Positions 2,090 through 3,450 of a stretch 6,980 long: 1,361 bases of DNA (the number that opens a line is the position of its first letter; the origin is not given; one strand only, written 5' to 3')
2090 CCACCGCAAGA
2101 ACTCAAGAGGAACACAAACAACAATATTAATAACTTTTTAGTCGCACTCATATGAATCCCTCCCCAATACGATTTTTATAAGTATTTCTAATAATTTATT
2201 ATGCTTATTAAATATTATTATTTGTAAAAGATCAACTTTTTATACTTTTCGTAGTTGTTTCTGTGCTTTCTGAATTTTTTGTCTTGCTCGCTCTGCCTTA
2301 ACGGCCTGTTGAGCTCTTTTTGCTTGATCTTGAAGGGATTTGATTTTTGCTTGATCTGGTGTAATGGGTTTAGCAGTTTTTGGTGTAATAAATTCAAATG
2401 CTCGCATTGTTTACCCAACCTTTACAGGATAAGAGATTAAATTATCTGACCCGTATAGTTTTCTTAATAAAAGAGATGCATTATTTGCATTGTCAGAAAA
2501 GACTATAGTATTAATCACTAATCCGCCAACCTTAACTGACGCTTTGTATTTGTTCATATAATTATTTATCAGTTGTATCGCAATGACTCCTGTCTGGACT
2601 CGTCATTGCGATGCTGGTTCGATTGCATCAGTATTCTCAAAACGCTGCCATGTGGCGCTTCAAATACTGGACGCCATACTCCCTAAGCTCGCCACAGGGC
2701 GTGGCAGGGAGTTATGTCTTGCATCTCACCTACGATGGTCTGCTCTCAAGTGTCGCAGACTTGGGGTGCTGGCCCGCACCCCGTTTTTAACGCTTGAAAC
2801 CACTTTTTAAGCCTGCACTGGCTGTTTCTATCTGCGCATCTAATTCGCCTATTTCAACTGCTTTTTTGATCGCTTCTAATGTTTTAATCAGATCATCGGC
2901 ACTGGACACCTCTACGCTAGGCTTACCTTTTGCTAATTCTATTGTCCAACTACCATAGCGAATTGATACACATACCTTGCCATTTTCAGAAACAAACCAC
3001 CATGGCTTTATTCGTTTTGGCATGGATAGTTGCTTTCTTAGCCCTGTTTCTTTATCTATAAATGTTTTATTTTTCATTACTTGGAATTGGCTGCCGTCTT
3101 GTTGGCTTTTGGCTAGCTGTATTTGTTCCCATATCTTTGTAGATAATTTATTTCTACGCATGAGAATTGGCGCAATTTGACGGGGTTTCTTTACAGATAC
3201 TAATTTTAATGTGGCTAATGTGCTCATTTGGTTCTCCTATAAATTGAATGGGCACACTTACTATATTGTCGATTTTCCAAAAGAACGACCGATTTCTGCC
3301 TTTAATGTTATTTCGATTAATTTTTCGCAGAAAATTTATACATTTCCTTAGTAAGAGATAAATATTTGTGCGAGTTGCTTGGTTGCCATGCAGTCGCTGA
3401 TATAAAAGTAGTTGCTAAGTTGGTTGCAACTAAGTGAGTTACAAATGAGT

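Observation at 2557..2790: GC-rich, hairpin-dense ~220-nt block with its own -10 box and intrinsic terminator: candidate novel structured ncRNA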

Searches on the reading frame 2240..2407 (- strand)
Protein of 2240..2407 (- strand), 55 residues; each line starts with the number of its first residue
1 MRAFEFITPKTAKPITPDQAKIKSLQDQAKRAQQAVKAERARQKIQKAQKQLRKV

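Call 9: search_protein_families(library=pfam, proteins=[window:2240-2407:-], max_evalue=0.1)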
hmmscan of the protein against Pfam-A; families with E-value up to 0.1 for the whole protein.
window:2240-2407:- (55 aa): 2 families
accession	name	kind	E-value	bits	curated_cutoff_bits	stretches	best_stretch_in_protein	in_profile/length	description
PF16981.10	Chi-conotoxin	-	0.019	15.6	27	1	11-40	21-50/60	chi-Conotoxin or t superfamily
PF25472.1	DUF7902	-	0.027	15.1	26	1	16-53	4-41/85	Domain of unknown function (DUF7902)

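Call 30: search_protein_families(library=phrogs, proteins=[window:2240-2407:-], max_evalue=0.01)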
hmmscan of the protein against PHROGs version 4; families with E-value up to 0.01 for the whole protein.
window:2240-2407:- (55 aa): 0 families

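Call 31: search_protein_families(library=ncbifam, proteins=[window:2240-2407:-], max_evalue=0.01)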
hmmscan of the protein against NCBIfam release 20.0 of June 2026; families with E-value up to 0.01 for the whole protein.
window:2240-2407:- (55 aa): 0 families

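Call 71: find_encoding_contigs(protein=window:2240-2407:-, flank=1500, max_places=10)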
Protein window:2240-2407:- (55 aa): 23 contigs read that carry it; 10 places shown.
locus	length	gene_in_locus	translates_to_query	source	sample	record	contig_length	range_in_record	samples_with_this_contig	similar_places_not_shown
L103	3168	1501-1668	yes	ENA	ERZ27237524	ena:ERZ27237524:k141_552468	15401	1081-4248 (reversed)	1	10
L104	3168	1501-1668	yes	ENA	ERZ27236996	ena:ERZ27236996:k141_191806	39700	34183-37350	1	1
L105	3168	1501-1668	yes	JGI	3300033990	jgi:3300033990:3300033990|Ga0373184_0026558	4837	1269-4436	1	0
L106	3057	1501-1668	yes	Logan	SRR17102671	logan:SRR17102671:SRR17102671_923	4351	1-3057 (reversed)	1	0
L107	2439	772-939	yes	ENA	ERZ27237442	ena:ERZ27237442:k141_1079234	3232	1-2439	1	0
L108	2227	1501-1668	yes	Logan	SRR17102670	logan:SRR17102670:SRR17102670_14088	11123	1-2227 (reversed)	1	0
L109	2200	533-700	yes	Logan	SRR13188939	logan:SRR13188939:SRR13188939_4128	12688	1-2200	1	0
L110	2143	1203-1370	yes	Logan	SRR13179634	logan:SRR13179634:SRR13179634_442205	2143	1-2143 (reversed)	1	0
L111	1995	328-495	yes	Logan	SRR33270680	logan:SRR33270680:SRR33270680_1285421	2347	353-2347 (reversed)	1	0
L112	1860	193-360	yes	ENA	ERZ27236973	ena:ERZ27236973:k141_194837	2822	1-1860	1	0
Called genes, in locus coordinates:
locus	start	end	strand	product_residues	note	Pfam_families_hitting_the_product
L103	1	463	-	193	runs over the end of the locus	-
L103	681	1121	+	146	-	PF20346:DUF6641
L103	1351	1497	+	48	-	-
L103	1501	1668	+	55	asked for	-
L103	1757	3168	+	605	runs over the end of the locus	-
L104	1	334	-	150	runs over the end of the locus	-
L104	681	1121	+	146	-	PF20346:DUF6641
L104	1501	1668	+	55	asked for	-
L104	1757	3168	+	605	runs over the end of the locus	-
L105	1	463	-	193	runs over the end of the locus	-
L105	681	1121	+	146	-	PF20346:DUF6641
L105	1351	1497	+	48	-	-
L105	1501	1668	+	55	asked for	-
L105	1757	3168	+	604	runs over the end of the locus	?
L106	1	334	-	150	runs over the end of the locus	-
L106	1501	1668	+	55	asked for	-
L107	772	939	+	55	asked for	-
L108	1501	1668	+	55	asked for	-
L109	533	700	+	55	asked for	-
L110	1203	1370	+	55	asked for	-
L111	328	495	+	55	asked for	-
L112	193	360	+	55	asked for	-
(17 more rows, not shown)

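Call 90: search_protein_families(library=padloc, proteins=[window:2240-2407:-], max_evalue=0.01)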
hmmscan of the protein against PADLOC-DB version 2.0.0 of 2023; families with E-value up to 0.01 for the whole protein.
window:2240-2407:- (55 aa): 0 families

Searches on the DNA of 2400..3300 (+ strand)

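Call 10: search_dna_similar(query=window:2400-3300:+, collection=plasmids, mode=distant)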
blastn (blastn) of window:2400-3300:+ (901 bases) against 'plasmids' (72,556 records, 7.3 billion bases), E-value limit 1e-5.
No match.

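Call 11: search_dna_similar(query=window:2400-3300:+, collection=phages, mode=distant)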
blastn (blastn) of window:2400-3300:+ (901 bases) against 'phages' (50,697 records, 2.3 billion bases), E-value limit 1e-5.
No match.

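Call 85: build_rna_model(alignment_id=A5, structure=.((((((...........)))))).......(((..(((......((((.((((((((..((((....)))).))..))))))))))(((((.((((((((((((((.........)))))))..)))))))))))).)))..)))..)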
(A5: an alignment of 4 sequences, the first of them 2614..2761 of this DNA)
Model R1 built from alignment A5 (4 sequences, 148 columns); structure: as given.
model positions 148; base pairs 47; branch points 2; effective number of sequences 0.67; information 0.59 bits per position. Calibrated on 0.2 Mb of random sequence (short: E-values are rough).
structure used (alignment columns):
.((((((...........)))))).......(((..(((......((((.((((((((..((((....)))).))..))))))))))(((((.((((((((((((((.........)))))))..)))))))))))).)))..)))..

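Call 86: search_with_rna_model(model_id=R1, sources=[window, L011, L012, L013, L014, L015, L016, L017, L018, L019, L020, L021, L022, L023, L024, L025, L026, L027, L028, L029, L030, L031, L032, L033, L034, L035, L036, L037, L038, L039, L040, L041, L042, L043, L044, L045, L046, L047, L048, L049, L050, L051, L052, L053, L054, L055, L056, L057, L058, L059, L060, L061, L062, L063, L064, L065, L066, L067, L068, L069, L070, L071, L072, L073, L074, L075, L076, L077, L078, L079, L080, L081, L082, L083, L084, L085, L086, L087, L088, L089, L090, L091, L094, L097, L102, L107, L001, L002, L003, L005], max_evalue=10)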
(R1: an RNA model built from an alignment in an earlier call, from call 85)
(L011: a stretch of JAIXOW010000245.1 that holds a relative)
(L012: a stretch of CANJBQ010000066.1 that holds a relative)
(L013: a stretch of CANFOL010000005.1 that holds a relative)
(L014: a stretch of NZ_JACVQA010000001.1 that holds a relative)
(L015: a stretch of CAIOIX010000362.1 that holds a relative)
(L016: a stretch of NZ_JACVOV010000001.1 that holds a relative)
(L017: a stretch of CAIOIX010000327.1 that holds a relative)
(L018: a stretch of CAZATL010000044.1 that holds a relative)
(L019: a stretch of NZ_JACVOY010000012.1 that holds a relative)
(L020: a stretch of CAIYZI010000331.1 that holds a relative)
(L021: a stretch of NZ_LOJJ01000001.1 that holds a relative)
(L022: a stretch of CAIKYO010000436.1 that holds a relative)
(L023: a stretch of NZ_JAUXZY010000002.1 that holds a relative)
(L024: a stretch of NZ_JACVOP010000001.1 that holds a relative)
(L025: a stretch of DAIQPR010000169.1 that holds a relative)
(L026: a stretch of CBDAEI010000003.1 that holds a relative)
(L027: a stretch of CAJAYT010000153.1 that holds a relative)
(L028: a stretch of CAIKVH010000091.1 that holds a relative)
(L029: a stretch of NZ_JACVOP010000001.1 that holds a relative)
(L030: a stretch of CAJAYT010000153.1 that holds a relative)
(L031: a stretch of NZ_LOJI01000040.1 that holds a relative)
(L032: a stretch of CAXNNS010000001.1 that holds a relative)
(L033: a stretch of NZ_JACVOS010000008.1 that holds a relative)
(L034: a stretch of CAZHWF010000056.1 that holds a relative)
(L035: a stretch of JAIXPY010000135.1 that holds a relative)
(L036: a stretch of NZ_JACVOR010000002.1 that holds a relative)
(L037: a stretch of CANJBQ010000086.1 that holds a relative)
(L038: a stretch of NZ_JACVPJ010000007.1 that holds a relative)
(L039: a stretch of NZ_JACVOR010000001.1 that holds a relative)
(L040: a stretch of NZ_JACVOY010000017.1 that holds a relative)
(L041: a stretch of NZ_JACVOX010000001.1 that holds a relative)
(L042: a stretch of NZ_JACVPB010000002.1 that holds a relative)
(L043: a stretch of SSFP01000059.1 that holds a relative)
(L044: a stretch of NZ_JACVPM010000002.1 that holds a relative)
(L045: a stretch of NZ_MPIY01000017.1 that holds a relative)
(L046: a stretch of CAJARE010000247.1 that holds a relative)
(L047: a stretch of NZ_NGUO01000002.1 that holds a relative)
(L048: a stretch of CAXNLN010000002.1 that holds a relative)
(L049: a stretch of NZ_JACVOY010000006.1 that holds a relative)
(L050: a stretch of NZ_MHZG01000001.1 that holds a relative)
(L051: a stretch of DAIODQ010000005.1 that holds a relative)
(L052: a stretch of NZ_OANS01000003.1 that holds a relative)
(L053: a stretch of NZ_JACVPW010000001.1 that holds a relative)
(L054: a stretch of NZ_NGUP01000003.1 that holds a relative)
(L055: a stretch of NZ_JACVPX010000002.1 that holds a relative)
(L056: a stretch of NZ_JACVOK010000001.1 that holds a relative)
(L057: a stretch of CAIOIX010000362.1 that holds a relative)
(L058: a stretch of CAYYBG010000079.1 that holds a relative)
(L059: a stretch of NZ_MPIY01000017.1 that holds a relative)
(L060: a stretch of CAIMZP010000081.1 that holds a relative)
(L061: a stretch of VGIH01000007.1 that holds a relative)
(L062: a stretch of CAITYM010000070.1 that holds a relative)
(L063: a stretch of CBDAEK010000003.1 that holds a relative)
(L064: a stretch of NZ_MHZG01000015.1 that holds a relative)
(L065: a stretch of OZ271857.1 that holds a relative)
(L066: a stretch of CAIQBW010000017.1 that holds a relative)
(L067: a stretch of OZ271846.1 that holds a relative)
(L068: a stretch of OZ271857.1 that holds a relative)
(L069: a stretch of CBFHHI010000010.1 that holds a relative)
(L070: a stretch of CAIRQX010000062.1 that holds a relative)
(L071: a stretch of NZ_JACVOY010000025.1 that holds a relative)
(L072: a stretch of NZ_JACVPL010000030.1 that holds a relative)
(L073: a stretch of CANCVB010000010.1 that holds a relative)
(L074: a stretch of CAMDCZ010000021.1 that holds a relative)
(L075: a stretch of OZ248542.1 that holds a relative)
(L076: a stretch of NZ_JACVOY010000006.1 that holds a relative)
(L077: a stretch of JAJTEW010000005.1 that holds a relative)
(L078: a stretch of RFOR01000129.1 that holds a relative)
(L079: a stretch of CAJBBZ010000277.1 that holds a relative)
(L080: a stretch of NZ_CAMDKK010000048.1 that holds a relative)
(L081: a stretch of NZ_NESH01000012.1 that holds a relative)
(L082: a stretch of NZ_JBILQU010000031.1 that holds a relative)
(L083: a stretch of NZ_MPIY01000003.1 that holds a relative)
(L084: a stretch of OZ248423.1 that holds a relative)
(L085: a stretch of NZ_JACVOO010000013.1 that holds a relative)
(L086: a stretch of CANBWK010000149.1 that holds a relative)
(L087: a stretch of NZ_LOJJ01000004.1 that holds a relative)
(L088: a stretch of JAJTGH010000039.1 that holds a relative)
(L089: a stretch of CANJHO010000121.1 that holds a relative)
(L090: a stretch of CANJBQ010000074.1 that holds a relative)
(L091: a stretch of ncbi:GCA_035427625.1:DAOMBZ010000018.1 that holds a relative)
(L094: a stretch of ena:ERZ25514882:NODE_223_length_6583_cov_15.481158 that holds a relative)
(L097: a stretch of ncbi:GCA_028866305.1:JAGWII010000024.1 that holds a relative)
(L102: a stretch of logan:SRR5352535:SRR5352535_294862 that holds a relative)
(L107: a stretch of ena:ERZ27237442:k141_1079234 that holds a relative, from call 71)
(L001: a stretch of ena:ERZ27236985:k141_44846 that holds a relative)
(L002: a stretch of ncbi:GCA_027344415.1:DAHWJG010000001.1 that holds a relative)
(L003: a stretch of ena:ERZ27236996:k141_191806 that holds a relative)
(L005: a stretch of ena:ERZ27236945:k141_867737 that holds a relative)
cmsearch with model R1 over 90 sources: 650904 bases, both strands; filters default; matches with E-value up to 10: 8.
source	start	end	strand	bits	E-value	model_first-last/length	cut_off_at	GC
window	2614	2761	-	187.2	1.2e-40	1-148/148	no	0.53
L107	418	565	+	186.2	1.9e-40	1-148/148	no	0.53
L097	2682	2829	+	183.6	7.9e-40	1-148/148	no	0.53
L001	10303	10450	+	180.7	3.6e-39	1-148/148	no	0.51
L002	10467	10614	+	180.7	3.6e-39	1-148/148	no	0.51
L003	10467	10614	+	180.7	3.6e-39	1-148/148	no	0.51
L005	8969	9116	+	180.7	3.6e-39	1-148/148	no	0.51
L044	7565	7700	+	10.7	9.9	1-148/148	no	0.57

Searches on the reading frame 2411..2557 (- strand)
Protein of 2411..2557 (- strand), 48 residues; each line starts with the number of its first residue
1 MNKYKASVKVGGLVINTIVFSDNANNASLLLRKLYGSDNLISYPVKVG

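Call 9: search_protein_families(library=pfam, proteins=[window:2411-2557:-], max_evalue=0.1)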
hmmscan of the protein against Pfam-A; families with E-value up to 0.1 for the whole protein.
window:2411-2557:- (48 aa): 0 families

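Call 30: search_protein_families(library=phrogs, proteins=[window:2411-2557:-], max_evalue=0.01)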
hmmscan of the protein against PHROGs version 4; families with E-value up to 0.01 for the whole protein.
window:2411-2557:- (48 aa): 0 families

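Call 31: search_protein_families(library=ncbifam, proteins=[window:2411-2557:-], max_evalue=0.01)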
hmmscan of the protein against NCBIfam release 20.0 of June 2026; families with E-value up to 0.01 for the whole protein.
window:2411-2557:- (48 aa): 0 families

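Call 90: search_protein_families(library=padloc, proteins=[window:2411-2557:-], max_evalue=0.01)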
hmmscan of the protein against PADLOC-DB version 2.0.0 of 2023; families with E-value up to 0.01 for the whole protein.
window:2411-2557:- (48 aa): 0 families

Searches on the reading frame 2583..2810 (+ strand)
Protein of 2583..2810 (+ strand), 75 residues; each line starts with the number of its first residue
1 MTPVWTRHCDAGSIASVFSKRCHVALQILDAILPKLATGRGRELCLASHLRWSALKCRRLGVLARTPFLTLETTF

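Call 9: search_protein_families(library=pfam, proteins=[window:2583-2810:+], max_evalue=0.1)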
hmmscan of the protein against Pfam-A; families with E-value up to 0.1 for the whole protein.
window:2583-2810:+ (75 aa): 0 families

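Call 28: find_homologous_proteins(query=window:2583-2807:+, max_evalue=10)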
Query window:2583-2807:+ (75 aa): 1 proteins with E <= 10 among 1 candidates.
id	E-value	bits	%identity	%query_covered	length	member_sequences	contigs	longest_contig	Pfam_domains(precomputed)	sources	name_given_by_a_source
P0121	7.3e-24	101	96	67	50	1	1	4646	-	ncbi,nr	ncbi:MAG: hypothetical protein KGI13_09250 [Betaproteobacteria bacterium]|nr:hypothetical protein [B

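Call 35: search_protein_families(library=pfam, proteins=[window:2583-2807:+, window:2587-2787:+], max_evalue=10)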
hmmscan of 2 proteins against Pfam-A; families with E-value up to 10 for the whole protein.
seq(75 aa): 0 families

seq(67 aa): 0 families
